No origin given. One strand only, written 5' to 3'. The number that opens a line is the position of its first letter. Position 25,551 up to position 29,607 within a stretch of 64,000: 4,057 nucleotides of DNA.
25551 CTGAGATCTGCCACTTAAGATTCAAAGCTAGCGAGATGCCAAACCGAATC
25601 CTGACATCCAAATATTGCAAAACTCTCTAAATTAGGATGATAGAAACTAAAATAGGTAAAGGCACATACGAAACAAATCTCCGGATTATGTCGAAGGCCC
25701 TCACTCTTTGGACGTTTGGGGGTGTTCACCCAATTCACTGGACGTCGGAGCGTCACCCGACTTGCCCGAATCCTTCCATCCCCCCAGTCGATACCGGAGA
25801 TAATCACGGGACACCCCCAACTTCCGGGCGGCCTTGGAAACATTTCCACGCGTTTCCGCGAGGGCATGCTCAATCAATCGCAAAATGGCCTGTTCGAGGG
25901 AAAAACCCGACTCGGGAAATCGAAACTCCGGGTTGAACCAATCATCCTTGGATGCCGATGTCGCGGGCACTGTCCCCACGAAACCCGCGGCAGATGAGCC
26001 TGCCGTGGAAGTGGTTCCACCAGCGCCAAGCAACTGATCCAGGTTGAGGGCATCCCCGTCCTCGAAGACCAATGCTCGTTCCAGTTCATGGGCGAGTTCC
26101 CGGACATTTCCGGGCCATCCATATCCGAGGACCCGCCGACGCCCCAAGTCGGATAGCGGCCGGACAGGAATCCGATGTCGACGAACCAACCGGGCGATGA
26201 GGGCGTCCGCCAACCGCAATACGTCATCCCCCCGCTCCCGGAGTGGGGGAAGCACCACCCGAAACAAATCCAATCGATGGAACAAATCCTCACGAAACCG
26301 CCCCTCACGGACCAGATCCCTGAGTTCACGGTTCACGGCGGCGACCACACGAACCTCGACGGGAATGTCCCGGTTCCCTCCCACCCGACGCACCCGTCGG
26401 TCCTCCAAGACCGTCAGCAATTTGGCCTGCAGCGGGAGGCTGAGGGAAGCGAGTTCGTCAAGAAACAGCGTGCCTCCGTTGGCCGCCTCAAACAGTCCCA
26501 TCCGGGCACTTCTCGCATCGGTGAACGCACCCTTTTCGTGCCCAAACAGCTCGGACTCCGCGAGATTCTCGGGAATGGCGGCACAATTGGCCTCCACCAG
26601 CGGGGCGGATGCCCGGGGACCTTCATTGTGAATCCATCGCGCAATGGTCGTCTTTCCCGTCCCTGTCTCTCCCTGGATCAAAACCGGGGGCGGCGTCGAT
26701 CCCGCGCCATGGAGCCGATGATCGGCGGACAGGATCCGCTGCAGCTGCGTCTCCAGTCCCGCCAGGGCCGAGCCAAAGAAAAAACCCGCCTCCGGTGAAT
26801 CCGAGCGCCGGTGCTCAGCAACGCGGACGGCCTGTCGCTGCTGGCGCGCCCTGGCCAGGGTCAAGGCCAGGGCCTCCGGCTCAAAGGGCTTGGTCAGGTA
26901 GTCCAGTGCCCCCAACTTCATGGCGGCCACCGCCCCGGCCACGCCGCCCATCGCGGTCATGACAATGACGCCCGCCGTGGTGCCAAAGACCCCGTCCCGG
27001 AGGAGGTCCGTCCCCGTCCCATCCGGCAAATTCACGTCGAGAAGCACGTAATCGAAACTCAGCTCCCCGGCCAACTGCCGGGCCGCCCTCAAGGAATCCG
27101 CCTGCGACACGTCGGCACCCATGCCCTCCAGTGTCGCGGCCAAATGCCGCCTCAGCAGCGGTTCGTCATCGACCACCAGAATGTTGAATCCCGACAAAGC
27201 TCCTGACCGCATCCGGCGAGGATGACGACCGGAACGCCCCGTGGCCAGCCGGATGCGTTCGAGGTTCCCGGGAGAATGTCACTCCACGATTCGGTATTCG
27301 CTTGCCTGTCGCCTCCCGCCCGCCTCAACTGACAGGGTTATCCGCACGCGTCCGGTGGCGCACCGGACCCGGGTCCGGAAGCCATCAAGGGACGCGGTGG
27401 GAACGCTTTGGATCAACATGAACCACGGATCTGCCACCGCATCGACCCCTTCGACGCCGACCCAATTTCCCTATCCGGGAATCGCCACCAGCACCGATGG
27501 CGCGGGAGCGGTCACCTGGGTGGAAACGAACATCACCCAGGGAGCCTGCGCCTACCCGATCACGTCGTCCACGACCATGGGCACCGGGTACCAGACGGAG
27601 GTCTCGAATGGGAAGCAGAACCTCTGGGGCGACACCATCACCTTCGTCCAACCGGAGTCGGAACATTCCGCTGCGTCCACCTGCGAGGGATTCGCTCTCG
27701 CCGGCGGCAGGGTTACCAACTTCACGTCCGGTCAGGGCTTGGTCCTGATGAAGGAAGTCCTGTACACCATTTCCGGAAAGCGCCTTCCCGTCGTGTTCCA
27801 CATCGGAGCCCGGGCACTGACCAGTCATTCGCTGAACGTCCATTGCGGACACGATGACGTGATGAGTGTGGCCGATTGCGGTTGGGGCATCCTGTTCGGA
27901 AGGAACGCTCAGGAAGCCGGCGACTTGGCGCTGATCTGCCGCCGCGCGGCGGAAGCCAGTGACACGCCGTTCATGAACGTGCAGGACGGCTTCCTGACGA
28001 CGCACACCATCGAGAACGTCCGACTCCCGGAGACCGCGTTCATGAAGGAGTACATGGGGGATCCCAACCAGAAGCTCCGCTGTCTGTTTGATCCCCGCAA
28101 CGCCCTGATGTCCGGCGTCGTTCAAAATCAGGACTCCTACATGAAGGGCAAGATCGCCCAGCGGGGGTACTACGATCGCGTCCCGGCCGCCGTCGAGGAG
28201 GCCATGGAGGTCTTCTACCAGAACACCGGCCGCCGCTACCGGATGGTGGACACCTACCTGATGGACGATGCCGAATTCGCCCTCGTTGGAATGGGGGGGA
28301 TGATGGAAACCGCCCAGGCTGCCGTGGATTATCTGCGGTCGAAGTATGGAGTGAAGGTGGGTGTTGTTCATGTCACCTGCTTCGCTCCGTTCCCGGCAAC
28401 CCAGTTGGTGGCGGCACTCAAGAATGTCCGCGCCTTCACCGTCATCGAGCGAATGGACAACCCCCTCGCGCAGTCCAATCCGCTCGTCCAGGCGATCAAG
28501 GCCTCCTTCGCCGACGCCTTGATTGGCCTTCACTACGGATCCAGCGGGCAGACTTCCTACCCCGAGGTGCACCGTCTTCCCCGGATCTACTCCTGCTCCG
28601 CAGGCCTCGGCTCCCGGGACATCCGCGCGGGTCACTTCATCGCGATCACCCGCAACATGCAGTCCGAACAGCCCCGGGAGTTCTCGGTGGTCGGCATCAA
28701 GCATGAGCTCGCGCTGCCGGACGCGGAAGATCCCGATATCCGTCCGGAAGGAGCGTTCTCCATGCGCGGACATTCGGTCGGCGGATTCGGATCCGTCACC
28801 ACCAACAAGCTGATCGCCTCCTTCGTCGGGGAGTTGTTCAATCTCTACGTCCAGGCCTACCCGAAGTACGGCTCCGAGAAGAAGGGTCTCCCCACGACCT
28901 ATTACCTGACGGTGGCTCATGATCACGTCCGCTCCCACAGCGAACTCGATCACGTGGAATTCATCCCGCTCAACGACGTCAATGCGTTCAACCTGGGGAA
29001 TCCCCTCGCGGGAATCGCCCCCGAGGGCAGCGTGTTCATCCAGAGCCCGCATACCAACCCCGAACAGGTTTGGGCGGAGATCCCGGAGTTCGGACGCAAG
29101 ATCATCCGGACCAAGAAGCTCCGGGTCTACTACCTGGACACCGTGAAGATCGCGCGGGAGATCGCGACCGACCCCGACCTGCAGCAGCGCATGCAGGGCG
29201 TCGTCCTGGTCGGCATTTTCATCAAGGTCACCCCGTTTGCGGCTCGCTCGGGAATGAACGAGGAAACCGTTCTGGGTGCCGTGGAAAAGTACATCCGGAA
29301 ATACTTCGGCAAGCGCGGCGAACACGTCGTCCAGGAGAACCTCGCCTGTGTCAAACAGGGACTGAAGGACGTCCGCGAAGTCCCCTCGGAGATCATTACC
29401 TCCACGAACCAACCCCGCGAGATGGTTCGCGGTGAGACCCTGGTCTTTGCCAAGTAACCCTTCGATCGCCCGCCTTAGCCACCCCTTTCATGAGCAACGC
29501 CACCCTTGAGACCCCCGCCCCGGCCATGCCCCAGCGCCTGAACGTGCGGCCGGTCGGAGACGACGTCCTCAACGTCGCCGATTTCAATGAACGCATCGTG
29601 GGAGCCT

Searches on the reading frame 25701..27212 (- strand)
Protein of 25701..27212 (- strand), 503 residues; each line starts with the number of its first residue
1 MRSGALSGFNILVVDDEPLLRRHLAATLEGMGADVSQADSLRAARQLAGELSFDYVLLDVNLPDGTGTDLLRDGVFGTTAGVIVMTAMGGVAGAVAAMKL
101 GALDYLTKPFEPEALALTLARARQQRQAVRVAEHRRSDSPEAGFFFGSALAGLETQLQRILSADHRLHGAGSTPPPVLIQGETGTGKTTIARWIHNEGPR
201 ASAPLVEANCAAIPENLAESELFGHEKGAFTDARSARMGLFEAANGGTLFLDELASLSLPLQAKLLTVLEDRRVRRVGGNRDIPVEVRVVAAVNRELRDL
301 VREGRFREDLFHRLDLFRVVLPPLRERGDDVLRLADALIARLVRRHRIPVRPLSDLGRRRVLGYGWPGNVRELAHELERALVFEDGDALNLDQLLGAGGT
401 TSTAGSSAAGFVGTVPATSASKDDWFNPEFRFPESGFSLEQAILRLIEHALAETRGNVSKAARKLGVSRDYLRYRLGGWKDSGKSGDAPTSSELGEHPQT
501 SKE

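Call 103: search_protein_families(library=pfam, proteins=[window:25701-27212:-], max_evalue=0.0001)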
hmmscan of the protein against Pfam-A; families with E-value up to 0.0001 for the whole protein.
window:25701-27212:- (503 aa): 8 families
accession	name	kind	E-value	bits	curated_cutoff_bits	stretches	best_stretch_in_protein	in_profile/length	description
PF00158.32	Sigma54_activat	-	2.1e-61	206.9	20.2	1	166-319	14-167/168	Sigma-54 interaction domain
PF00072.30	Response_reg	-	4.3e-21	75.6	30.2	1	11-116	1-107/111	Response regulator receiver domain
PF14532.12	Sigma54_activ_2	-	3.1e-18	66.8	25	1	165-324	12-138/138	Sigma-54 interaction domain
PF25601.1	AAA_lid_14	-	1.1e-13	51.2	27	1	325-394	1-70/87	AAA+ ATPase lid domain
PF02954.25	HTH_8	-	4.9e-10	39.4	22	1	445-476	8-39/42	Bacterial regulatory protein, Fis family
PF07728.20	AAA_5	-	4.4e-08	33.7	22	1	176-296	1-124/139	AAA domain (dynein-related subfamily)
PF00004.35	AAA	-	9.2e-07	29.8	21.2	1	177-309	1-126/131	ATPase family associated with various cellular activities (AAA)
PF13191.12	AAA_16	-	2.9e-06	28.3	32.6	1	150-229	2-85/167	AAA ATPase domain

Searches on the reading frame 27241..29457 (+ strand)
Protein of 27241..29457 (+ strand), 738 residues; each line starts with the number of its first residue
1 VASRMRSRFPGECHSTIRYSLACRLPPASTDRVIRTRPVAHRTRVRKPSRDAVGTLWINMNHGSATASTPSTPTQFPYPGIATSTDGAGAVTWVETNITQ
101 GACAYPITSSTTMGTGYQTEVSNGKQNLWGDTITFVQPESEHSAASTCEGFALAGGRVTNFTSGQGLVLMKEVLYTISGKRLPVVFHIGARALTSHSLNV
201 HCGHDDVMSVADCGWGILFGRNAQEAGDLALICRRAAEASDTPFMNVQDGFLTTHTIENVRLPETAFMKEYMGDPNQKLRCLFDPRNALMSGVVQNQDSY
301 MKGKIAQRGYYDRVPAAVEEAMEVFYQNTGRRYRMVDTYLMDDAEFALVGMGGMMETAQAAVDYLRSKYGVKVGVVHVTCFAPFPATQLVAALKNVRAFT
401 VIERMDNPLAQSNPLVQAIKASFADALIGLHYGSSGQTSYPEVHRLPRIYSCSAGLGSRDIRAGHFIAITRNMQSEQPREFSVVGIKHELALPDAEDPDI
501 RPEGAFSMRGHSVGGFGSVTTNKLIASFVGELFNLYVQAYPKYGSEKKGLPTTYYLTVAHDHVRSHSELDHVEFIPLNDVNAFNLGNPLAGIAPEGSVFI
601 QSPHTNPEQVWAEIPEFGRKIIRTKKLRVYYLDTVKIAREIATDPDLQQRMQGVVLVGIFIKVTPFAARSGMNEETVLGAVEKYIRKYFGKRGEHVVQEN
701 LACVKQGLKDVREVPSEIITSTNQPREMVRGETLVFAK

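Call 103: search_protein_families(library=pfam, proteins=[window:27241-29457:+], max_evalue=0.0001)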
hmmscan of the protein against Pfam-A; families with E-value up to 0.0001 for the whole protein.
window:27241-29457:+ (738 aa): 4 families
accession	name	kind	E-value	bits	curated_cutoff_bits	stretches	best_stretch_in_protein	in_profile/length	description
PF01855.24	POR_N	-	3.1e-53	181.3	27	1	102-322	11-230/231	Pyruvate flavodoxin/ferredoxin oxidoreductase, thiamine diP-bdg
PF01558.24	POR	-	1.4e-26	94.2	27.4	1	514-708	1-172/173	Pyruvate ferredoxin/flavodoxin oxidoreductase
PF17147.9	PFOR_II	-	3.2e-16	60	27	1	344-441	1-99/102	Pyruvate:ferredoxin oxidoreductase core domain II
PF02780.25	Transketolase_C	-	4.4e-05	23.8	25.9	1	345-403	11-68/124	Transketolase, C-terminal domain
